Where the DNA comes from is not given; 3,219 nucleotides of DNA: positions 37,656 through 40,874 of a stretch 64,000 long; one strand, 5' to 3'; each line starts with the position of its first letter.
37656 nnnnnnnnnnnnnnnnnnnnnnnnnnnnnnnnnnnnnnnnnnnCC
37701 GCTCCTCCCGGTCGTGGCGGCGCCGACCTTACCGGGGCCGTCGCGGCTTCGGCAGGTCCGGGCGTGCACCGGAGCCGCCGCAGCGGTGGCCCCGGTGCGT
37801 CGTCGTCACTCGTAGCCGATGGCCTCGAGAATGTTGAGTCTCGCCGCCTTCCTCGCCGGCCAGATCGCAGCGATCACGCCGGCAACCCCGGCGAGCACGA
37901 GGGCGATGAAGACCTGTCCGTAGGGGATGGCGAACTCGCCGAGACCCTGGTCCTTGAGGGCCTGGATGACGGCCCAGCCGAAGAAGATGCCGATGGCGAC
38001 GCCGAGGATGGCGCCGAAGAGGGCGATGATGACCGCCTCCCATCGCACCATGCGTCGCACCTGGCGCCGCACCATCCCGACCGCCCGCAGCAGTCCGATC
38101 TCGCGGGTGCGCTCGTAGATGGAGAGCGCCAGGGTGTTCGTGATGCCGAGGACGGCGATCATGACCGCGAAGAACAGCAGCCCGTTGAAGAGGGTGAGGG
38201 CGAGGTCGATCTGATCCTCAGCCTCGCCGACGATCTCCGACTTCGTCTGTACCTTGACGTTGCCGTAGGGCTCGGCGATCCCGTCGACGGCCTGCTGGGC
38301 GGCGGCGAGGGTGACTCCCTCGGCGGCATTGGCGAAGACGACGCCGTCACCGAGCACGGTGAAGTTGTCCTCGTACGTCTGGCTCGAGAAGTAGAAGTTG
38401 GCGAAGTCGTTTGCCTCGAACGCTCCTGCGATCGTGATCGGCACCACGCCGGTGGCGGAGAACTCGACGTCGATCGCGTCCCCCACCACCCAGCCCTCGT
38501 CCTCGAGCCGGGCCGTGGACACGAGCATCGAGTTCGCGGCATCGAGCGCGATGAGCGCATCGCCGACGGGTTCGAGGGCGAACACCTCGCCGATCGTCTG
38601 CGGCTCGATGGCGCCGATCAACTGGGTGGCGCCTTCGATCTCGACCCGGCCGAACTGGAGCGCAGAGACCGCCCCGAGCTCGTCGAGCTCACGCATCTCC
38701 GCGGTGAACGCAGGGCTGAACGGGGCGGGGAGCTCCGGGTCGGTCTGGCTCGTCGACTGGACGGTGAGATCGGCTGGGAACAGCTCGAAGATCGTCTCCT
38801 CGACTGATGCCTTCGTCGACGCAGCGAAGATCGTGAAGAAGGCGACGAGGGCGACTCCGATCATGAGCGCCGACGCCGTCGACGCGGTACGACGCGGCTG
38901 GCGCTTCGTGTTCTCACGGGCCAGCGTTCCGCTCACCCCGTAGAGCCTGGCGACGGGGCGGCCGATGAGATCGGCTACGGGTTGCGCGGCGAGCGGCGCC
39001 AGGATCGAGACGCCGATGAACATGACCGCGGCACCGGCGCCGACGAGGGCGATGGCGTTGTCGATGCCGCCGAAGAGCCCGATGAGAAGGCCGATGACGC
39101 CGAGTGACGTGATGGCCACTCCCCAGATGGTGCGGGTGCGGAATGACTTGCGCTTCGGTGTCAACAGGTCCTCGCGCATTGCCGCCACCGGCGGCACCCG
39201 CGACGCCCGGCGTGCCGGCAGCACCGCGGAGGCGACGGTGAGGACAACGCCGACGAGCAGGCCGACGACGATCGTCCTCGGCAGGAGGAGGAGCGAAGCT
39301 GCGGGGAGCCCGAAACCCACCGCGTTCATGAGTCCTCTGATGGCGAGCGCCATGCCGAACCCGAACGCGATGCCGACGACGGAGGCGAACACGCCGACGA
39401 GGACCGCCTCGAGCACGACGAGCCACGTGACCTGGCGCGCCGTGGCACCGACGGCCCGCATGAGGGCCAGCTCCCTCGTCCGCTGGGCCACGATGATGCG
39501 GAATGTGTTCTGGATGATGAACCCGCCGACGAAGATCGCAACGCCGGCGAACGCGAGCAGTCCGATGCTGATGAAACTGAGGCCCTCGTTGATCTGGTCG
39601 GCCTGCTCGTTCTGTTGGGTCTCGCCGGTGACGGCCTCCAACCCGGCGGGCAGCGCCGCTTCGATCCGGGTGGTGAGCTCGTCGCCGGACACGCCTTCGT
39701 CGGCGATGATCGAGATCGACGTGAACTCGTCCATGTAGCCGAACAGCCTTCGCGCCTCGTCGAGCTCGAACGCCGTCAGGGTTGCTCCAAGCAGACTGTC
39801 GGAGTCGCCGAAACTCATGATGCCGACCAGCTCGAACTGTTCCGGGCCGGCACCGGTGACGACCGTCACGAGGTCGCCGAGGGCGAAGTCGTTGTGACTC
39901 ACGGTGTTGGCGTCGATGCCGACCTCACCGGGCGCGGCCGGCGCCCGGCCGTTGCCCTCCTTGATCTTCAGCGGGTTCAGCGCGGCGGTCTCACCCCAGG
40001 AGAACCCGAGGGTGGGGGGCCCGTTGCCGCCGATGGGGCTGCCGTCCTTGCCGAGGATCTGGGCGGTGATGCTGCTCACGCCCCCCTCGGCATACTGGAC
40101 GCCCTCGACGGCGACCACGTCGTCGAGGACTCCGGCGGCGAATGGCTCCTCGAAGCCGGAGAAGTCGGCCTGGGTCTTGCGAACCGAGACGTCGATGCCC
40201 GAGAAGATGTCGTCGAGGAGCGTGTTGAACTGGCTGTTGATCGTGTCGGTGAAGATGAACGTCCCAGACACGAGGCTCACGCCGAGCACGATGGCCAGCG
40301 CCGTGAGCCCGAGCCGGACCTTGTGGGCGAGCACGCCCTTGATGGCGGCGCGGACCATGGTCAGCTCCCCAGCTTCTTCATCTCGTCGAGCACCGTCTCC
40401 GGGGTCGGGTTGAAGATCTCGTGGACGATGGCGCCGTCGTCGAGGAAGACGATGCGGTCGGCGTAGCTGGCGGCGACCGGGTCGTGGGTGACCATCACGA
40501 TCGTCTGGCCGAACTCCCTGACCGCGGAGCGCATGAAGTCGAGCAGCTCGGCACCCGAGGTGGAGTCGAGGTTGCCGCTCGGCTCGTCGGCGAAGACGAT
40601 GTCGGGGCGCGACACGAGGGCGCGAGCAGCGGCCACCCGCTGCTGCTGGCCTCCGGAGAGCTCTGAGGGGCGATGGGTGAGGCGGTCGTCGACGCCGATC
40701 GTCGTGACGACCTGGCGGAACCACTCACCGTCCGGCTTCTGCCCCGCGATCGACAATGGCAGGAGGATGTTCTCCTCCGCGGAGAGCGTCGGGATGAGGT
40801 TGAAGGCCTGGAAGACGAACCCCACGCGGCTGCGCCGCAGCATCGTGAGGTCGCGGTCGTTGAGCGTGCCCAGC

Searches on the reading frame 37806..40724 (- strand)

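Call 36: search_protein_families(library=pfam, proteins=[window:37806-40724:-], max_evalue=0.00001)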
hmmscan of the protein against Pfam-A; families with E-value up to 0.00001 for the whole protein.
window:37806-40724:- (972 aa): 2 families
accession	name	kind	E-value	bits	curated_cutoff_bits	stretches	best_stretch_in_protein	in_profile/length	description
PF02687.27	FtsX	-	7.8e-41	139.3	25.5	2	849-965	3-120/120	FtsX-like permease C-terminal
PF12704.14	MacB_PCD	-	6.4e-14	53.2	27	2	139-356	2-206/207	MacB-like periplasmic core domain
